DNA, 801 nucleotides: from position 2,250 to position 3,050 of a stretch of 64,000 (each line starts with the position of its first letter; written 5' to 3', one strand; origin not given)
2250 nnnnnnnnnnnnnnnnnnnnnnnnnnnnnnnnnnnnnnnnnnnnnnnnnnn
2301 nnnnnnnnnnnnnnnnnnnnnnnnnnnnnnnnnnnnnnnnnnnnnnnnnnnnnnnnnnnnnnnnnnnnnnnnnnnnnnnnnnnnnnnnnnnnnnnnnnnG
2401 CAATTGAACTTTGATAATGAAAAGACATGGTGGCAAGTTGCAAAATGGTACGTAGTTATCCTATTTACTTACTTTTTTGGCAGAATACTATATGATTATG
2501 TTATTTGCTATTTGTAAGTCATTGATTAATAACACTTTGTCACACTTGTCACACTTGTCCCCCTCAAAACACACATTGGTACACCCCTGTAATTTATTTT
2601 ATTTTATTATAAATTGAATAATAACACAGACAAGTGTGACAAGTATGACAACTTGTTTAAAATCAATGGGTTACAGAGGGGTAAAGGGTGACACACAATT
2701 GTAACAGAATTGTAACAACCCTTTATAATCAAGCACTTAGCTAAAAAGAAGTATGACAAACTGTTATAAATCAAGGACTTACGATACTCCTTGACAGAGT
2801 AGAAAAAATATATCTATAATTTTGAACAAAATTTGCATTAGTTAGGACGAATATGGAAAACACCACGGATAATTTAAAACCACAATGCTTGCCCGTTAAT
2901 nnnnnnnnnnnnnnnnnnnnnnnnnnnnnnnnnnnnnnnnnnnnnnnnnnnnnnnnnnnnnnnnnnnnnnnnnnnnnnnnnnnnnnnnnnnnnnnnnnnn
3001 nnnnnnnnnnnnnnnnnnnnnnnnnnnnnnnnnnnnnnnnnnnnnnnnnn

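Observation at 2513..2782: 270-bp repeat-rich module duplicated in inverted orientation 58 kb away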

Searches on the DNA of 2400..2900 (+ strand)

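Call 7: search_dna_similar(query=window:2400-2900:+, collection=phages, mode=distant, max_rows=30)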
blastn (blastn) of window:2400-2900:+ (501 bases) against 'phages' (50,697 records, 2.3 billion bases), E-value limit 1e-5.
No match.
